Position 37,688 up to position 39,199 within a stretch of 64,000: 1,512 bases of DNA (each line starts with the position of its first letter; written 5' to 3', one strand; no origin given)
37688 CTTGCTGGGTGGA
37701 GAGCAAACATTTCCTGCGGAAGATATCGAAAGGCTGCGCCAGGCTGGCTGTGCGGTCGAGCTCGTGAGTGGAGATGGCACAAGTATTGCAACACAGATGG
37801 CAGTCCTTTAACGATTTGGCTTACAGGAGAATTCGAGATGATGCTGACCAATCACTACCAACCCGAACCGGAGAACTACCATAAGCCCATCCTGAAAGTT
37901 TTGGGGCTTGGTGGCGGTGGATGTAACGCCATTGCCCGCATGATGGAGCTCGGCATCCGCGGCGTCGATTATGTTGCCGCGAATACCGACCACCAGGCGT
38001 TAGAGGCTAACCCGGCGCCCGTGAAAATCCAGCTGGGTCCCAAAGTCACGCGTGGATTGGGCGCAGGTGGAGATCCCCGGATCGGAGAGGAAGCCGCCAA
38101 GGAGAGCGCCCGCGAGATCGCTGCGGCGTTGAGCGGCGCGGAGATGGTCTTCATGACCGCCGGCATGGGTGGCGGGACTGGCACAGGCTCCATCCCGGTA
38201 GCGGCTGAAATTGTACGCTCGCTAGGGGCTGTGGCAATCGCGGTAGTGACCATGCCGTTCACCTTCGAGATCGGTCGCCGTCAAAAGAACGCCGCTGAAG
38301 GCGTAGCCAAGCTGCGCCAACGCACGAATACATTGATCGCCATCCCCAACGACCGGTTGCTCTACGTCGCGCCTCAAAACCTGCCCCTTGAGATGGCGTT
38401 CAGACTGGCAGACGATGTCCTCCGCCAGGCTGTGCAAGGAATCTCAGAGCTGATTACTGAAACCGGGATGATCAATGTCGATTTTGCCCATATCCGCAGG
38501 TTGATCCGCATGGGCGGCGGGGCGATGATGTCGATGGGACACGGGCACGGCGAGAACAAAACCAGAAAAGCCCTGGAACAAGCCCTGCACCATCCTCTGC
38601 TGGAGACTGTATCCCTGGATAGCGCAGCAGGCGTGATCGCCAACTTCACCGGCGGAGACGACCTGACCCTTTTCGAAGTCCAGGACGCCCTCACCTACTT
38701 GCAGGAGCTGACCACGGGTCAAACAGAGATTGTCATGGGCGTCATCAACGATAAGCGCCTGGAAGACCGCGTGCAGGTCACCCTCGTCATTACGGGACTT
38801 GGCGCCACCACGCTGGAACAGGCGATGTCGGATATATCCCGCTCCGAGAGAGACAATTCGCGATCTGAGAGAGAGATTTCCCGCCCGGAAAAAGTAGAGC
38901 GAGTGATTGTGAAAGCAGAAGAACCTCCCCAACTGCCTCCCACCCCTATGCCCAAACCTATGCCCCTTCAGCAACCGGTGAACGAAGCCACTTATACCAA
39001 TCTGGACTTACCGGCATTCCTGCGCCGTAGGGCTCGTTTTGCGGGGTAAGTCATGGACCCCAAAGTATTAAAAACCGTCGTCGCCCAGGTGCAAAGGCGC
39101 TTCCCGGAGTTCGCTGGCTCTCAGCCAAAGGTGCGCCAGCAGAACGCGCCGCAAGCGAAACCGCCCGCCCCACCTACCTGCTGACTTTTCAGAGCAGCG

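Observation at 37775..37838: Exact sigma-54 promoter immediately upstream of ftsZ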

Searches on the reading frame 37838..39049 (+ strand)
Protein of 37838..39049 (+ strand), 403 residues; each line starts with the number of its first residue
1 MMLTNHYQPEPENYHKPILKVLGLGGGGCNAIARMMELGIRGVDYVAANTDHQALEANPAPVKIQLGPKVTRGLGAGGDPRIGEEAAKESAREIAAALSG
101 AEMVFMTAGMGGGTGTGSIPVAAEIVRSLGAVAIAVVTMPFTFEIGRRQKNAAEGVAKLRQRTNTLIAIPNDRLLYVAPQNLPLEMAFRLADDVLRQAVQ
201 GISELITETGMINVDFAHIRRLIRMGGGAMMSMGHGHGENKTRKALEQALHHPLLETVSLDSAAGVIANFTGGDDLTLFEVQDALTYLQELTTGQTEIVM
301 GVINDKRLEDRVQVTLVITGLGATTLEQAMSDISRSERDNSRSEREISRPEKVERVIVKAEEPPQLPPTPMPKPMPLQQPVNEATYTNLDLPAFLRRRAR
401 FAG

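Call 7: search_protein_families(library=pfam, proteins=[window:37838-39049:+])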
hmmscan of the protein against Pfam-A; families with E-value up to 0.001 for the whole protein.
window:37838-39049:+ (403 aa): 2 families
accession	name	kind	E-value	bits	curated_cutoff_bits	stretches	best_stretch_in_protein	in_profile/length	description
PF00091.31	Tubulin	-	1.7e-42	146.3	33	1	20-177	3-188/190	Tubulin/FtsZ family, GTPase domain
PF12327.13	FtsZ_C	-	1.5e-24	86.5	27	1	227-321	1-94/95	FtsZ family, C-terminal domain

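Call 12: find_related_loci(query=window:37838-39049:+, collection=genome_contigs, flank=6000)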
Query window:37838-39049:+ (403 aa) in genome_contigs; peptide patterns used: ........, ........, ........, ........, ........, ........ (x = any residue, [..] = any of these).
77 stretches matched a pattern; 9 encode a relative of the query (tblastn E <= 1e-3); 9 distinct loci.
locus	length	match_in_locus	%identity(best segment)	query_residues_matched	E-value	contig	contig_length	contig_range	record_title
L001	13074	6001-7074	48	17-398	1e-98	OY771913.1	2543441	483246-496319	MAG: Anaerolineaceae bacterium isolate c74f872c-e933-4053-8305-e1536b6d7914 genome assembly, chromosome: 1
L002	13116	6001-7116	41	10-397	2e-72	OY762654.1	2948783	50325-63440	MAG: Synergistales bacterium isolate e2a2af2a-30b9-47e3-8e03-f1be080e1666 genome assembly, chromosome: 1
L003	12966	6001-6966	45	10-337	4e-72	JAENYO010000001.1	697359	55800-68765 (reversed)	MAG: Acetomicrobium hydrogeniformans isolate B5_bin.13 B5_bin13_NODE_3_length_697359_cov_27.289159, whole genome shotgun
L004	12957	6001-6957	46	1-324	5e-72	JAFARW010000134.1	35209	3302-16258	MAG: Vulcanimicrobiota bacterium isolate CP_BM_ER_R8_2 BM_ER_R8_k147_3130133, whole genome shotgun sequence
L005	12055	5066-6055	42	2-331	4e-66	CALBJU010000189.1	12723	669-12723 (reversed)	MAG TPA_asm: uncultured Bacteroidetes bacterium isolate SRR5494785_bin.98_CONCOCT_v1.1_MAG genome assembly, contig: ERZ7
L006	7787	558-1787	39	10-399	8e-66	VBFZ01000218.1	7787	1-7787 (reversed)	MAG: Chloroflexi bacterium isolate CF_65 14_0903_02_30cm_scaffold_52222, whole genome shotgun sequence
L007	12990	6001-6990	42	2-331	3e-66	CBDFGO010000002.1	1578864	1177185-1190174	MAG: Rhodothermales bacterium isolate 28387fc5-9e00-4dd0-aba9-54588f9ed8d6 genome assembly, contig: contig_2, whole geno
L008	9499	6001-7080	25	19-397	4e-23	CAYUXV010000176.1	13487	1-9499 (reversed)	MAG TPA_asm: uncultured Verrucomicrobiota bacterium isolate SRP092796_co4_574 genome assembly, contig: k141_2976442, who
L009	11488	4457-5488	41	42-398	4e-62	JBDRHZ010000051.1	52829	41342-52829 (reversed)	MAG: Patescibacteria group bacterium isolate MEGAHIT-group-1.556 k141_14055554, whole genome shotgun sequence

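Call 13: find_homologous_proteins(query=window:37838-39049:+, max_evalue=1e-60)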
Query window:37838-39049:+ (403 aa): 7993 proteins with E <= 1e-60 among 8000 candidates; the best 120 are listed.
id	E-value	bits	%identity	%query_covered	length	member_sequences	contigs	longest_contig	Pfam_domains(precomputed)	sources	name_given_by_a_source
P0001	1.4e-259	879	100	100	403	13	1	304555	PF00091.32,PF12327.14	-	-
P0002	3.4e-234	795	93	100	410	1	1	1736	PF00091.32,PF12327.14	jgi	jgi:cell division protein FtsZ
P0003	1.9e-233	793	92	100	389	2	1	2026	PF00091.32,PF12327.14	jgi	-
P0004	4.8e-233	791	92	100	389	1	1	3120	PF00091.32,PF12327.14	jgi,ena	-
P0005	5.2e-231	785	92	100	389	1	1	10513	PF00091.32,PF12327.14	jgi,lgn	jgi:cell division protein FtsZ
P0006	7.0e-231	784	92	100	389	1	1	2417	PF00091.32,PF12327.14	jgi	jgi:cell division protein FtsZ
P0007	2.4e-224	763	90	100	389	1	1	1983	PF00091.32,PF12327.14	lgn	-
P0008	1.8e-223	760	90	100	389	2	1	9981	PF00091.32,PF12327.14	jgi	jgi:cell division protein FtsZ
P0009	1.1e-222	757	89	100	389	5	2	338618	PF00091.32,PF12327.14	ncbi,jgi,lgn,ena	-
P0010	9.8e-214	728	91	94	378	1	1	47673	PF00091.32,PF12327.14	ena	-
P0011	9.4e-203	692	80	100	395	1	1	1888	PF00091.32,PF12327.14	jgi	-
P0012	1.1e-202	691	80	100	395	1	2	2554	PF00091.32,PF12327.14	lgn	-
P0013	1.6e-202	691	80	100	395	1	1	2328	PF00091.32,PF12327.14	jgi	-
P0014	3.1e-202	690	81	100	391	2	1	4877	PF00091.32,PF12327.14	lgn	-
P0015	3.3e-202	690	81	100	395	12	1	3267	PF00091.32,PF12327.14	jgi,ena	-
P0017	1.2e-199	681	80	100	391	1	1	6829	PF00091.32,PF12327.14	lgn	-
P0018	1.1e-194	665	77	100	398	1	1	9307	PF00091.32,PF12327.14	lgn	-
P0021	1.0e-187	642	73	100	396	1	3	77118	PF00091.32,PF12327.14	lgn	-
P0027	4.0e-184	630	74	100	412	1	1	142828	PF00091.32,PF12327.14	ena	-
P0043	2.7e-181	621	70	100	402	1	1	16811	PF00091.32,PF12327.14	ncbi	-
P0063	6.9e-166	570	68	98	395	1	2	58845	PF00091.32,PF12327.14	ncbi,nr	ncbi:MAG: cell division protein FtsZ [Chloroflexi bacterium]|nr:cell division protein FtsZ [Chlorofl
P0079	1.9e-163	562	64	100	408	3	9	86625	PF00091.32,PF12327.14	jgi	jgi:cell division protein FtsZ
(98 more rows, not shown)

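Call 14: find_encoding_contigs(protein=P0009, flank=4000, max_places=3)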
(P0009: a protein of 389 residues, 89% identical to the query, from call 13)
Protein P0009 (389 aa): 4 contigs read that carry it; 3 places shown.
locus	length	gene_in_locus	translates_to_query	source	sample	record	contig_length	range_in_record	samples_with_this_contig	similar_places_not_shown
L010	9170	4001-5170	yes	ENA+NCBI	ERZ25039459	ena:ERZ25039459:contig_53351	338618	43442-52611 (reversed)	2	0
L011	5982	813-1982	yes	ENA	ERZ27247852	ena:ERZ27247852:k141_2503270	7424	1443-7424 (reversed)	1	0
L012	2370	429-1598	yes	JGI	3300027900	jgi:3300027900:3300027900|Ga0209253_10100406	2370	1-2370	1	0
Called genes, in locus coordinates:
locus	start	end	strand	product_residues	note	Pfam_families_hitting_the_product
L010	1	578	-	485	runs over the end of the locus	-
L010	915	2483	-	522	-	-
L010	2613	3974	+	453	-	-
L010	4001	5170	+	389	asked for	PF00091:Tubulin, PF12327:FtsZ_C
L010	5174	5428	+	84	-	-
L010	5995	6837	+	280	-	-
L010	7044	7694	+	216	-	-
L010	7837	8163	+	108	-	-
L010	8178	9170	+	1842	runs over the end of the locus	PF25058:ARM_TT21 (weak), PF13428:TPR_14 (weak), PF14559:TPR_19 (weak), PF13424:TPR_12 (weak), PF13414:TPR_11 (weak), PF14559:TPR_19 (weak), PF00515:TPR_1 (weak), PF25062:ARM_TT21_N, +16 more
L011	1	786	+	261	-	?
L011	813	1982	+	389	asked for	PF00091:Tubulin, PF12327:FtsZ_C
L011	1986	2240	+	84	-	-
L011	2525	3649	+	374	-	-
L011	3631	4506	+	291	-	-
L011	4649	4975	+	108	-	-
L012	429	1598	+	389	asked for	PF00091:Tubulin, PF12327:FtsZ_C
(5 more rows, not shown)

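Call 15: find_encoding_contigs(protein=P0010, flank=4000, max_places=3)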
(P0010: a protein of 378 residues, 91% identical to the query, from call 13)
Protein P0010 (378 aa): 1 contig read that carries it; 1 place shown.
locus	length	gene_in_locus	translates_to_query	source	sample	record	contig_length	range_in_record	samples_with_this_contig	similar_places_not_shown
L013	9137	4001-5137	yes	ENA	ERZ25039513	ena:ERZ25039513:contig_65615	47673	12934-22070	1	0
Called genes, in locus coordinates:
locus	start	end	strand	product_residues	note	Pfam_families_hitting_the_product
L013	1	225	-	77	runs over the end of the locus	-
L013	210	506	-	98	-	-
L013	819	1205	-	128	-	-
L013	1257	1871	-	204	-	-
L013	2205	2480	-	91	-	-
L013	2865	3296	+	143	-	-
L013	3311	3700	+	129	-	-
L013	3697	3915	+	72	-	-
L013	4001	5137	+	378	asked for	PF00091:Tubulin, PF12327:FtsZ_C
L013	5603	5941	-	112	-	-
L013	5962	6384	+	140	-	-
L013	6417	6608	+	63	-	-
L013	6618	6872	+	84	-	-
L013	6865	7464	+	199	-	-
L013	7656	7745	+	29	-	-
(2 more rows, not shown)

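Call 16: find_encoding_contigs(protein=P0017, flank=4000, max_places=3)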
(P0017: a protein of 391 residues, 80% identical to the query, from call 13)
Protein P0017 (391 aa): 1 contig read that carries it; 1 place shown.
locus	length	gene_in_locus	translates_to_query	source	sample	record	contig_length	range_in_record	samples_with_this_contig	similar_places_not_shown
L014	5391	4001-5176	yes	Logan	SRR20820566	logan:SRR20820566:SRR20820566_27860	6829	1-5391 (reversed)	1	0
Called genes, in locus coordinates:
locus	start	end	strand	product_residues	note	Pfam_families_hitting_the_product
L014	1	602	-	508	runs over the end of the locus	-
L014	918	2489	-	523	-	-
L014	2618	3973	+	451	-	-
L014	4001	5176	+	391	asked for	PF00091:Tubulin, PF12327:FtsZ_C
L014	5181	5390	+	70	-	?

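Call 19: find_related_loci(query=window:37838-39049:+, collection=metagenome_contigs, flank=3000)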
Query window:37838-39049:+ (403 aa) in metagenome_contigs; peptide patterns used: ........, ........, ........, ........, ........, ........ (x = any residue, [..] = any of these).
117 stretches matched a pattern; 22 encode a relative of the query (tblastn E <= 1e-3); 22 distinct loci.
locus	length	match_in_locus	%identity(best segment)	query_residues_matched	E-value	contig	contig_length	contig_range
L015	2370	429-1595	89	1-403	0e+0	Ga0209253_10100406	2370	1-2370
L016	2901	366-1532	92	1-403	0e+0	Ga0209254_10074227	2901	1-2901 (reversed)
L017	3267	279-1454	81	1-403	0e+0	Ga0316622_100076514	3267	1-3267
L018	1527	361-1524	58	1-403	1e-155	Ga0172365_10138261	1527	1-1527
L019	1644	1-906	79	91-403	9e-149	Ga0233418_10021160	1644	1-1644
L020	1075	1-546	86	208-403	4e-96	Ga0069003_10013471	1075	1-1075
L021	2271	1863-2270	97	1-136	2e-84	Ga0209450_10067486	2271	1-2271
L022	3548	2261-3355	40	8-398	5e-78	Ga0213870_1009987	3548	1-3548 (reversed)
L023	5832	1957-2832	47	30-321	1e-74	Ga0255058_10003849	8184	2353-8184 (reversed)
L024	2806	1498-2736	41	10-399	4e-75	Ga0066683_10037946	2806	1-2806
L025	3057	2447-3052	66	5-211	2e-74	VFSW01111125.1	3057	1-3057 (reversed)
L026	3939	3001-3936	47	10-324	1e-73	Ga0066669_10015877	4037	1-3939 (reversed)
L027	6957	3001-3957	46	1-324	3e-72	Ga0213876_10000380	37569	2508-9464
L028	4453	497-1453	46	1-324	4e-72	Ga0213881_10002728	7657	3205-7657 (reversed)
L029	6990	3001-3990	42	2-331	3e-66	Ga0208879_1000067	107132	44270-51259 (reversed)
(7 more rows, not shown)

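Call 20: find_encoding_contigs(protein=P0018, flank=4000, max_places=2)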
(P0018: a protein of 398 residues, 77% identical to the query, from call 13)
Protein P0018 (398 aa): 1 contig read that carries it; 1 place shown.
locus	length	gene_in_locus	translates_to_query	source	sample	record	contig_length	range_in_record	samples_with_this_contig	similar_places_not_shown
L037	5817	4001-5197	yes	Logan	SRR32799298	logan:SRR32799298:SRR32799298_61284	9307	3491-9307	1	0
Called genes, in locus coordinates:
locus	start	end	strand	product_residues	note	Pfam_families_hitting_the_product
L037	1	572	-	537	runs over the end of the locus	-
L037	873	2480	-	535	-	-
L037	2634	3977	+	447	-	-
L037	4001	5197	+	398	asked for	PF00091:Tubulin, PF12327:FtsZ_C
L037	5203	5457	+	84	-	-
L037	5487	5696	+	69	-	-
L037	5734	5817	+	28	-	?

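Call 21: find_encoding_contigs(protein=P0021, flank=4000, max_places=2)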
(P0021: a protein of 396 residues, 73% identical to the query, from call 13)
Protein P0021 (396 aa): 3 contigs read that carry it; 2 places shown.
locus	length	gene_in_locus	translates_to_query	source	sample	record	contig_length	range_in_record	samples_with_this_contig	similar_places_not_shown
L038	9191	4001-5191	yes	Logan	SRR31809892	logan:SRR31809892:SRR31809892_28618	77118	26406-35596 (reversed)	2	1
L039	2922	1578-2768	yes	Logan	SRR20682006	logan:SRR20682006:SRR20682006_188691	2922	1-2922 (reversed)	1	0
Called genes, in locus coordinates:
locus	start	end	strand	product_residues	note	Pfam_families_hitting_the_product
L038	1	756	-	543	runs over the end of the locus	-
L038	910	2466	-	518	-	-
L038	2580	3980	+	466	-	-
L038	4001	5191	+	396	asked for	PF00091:Tubulin, PF12327:FtsZ_C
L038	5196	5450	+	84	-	-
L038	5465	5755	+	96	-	-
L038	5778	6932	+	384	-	-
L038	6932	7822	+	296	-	-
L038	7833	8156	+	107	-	-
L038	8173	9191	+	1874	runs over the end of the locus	PF13428:TPR_14 (faint), PF13424:TPR_12 (faint), PF00515:TPR_1 (faint), PF13432:TPR_16, PF14559:TPR_19 (weak), PF13432:TPR_16 (weak), PF14559:TPR_19, PF13414:TPR_11 (weak), +13 more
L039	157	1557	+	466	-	-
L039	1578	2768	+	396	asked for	PF00091:Tubulin, PF12327:FtsZ_C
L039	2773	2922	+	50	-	?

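Call 22: find_encoding_contigs(protein=P0027, flank=4000, max_places=2)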
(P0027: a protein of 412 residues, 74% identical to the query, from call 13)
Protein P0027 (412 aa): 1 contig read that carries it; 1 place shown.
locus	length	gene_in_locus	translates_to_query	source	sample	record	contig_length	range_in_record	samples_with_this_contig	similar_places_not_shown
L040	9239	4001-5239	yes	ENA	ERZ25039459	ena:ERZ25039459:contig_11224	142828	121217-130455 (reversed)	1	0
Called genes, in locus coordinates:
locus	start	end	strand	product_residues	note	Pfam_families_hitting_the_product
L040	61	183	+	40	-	-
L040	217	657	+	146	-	-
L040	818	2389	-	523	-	-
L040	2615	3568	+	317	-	-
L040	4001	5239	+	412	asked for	PF00091:Tubulin, PF12327:FtsZ_C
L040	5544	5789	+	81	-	-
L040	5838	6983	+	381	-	-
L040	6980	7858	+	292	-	-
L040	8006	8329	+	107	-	-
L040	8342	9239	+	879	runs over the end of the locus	PF13432:TPR_16 (faint), PF12895:ANAPC3 (faint), PF23914:TPR_CcmH_CycH (faint), PF07719:TPR_2 (faint), PF13181:TPR_8 (faint), PF13414:TPR_11 (faint), PF13428:TPR_14 (faint), PF14559:TPR_19 (weak), +3 more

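Call 23: find_encoding_contigs(protein=P0043, flank=4000, max_places=2)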
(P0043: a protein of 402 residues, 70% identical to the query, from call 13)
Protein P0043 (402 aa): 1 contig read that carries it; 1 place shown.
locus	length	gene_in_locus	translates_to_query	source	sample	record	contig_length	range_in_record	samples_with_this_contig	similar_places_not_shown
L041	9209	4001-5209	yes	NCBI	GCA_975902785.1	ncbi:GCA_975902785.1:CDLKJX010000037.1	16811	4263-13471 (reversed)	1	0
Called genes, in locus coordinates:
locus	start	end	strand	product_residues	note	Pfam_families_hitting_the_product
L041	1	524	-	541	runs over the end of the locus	-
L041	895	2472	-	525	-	-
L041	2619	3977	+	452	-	-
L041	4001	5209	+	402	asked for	PF00091:Tubulin, PF12327:FtsZ_C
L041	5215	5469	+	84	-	-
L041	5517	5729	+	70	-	-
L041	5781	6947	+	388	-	-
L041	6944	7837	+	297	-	-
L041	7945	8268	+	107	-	-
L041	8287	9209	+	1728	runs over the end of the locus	?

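Call 24: find_encoding_contigs(protein=P0063, flank=4000, max_places=2)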
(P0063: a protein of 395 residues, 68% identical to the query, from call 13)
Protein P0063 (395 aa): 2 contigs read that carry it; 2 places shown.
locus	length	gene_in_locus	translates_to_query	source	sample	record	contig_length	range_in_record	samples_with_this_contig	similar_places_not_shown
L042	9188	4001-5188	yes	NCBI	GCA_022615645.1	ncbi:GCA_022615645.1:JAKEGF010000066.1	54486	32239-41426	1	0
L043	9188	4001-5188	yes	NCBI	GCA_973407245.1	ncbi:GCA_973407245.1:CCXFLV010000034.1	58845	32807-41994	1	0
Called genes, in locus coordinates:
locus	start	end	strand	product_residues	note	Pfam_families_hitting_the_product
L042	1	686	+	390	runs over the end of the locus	PF00072:Response_reg, PF00158:Sigma54_activat, PF01078:Mg_chelatase (faint), PF14532:Sigma54_activ_2, PF07728:AAA_5 (weak), PF25601:AAA_lid_14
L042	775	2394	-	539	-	-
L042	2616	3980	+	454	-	-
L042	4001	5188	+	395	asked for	PF00091:Tubulin, PF12327:FtsZ_C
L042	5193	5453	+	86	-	-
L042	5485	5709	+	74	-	-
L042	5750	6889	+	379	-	-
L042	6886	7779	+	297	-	-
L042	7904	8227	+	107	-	-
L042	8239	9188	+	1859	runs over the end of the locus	PF13431:TPR_17 (faint), PF13428:TPR_14 (faint), PF07719:TPR_2 (faint), PF14559:TPR_19 (weak), PF23914:TPR_CcmH_CycH (weak), PF14559:TPR_19 (weak), PF13432:TPR_16, PF14559:TPR_19 (weak), +7 more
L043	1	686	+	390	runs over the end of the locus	PF00072:Response_reg, PF00158:Sigma54_activat, PF01078:Mg_chelatase (faint), PF14532:Sigma54_activ_2, PF07728:AAA_5 (weak), PF25601:AAA_lid_14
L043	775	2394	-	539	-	-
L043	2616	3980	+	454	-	-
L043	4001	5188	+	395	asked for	PF00091:Tubulin, PF12327:FtsZ_C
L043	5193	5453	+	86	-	-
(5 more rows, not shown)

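Call 25: find_encoding_contigs(protein=P0079, flank=4000, max_places=2)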
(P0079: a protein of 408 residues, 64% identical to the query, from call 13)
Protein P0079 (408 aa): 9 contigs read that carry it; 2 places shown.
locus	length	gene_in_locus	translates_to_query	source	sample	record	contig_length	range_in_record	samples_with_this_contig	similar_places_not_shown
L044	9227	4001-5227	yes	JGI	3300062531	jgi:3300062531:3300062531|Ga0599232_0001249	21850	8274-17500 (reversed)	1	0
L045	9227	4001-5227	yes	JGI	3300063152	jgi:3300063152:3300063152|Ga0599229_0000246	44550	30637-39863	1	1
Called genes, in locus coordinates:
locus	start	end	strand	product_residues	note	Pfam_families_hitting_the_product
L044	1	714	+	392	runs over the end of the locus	PF00072:Response_reg, PF00158:Sigma54_activat, PF01078:Mg_chelatase (faint), PF14532:Sigma54_activ_2, PF07728:AAA_5, PF25601:AAA_lid_14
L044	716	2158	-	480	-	-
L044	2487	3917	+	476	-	-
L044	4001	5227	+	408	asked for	PF00091:Tubulin, PF12327:FtsZ_C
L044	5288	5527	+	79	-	-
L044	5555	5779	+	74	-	-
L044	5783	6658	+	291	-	-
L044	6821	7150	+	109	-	-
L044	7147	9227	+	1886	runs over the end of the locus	PF13428:TPR_14 (weak), PF14559:TPR_19, PF23914:TPR_CcmH_CycH (weak), PF13432:TPR_16 (weak), PF25058:ARM_TT21 (weak), PF14559:TPR_19 (weak), PF13432:TPR_16 (weak), PF17874:TPR_MalT (weak), +24 more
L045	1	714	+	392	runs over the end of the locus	PF00072:Response_reg, PF00158:Sigma54_activat, PF01078:Mg_chelatase (faint), PF14532:Sigma54_activ_2, PF07728:AAA_5, PF25601:AAA_lid_14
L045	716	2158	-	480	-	-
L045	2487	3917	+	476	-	-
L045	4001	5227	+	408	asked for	PF00091:Tubulin, PF12327:FtsZ_C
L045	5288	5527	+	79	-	-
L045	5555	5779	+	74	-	-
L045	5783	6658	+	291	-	-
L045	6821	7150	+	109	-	-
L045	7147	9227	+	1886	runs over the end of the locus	PF13428:TPR_14 (weak), PF14559:TPR_19, PF23914:TPR_CcmH_CycH (weak), PF13432:TPR_16 (weak), PF25058:ARM_TT21 (weak), PF14559:TPR_19 (weak), PF13432:TPR_16 (weak), PF17874:TPR_MalT (weak), +24 more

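Call 41: search_protein_families(library=pfam, max_evalue=0.1, proteins=[L041:895-2472:-, L041:2619-3977:+, L041:5215-5469:+, L041:5517-5729:+, L041:5781-6947:+, L041:6944-7837:+, L041:7945-8268:+])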
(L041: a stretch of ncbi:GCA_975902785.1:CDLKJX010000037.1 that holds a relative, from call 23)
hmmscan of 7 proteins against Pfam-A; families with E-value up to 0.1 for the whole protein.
L041:895-2472:- (525 aa): 0 families

L041:2619-3977:+ (452 aa): 0 families

L041:5215-5469:+ (84 aa): 0 families

L041:5517-5729:+ (70 aa): 0 families

L041:5781-6947:+ (388 aa): 1 family
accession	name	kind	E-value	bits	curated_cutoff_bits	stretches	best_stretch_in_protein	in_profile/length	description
PF00150.24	Cellulase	-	0.00085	19.3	23.5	1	45-181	16-151/272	Cellulase (glycosyl hydrolase family 5)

L041:6944-7837:+ (297 aa): 0 families

L041:7945-8268:+ (107 aa): 0 families

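Call 42: search_protein_families(library=ncbifam, max_evalue=0.1, proteins=[L041:895-2472:-, L041:2619-3977:+, L041:5215-5469:+, L041:5517-5729:+, L041:5781-6947:+, L041:6944-7837:+, L041:7945-8268:+])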
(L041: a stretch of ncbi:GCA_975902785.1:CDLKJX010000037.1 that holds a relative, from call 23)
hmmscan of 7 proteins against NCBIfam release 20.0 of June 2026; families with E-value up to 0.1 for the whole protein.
L041:895-2472:- (525 aa): 0 families

L041:2619-3977:+ (452 aa): 0 families

L041:5215-5469:+ (84 aa): 1 family
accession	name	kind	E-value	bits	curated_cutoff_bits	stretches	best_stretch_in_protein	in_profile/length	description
NF045813.1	DxPntBtaHylase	equivalog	0.074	12.4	550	1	10-73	182-245/285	1-deoxypentalenic acid 11-beta-hydroxylase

L041:5517-5729:+ (70 aa): 0 families

L041:5781-6947:+ (388 aa): 0 families

L041:6944-7837:+ (297 aa): 0 families

L041:7945-8268:+ (107 aa): 0 families

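Call 48: search_solved_structures(query=L041:2619-3977:+, max_evalue=1)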
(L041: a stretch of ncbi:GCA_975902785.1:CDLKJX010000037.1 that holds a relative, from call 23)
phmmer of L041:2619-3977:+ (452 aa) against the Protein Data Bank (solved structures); distinct sequences matched with E-value up to 1: 0.
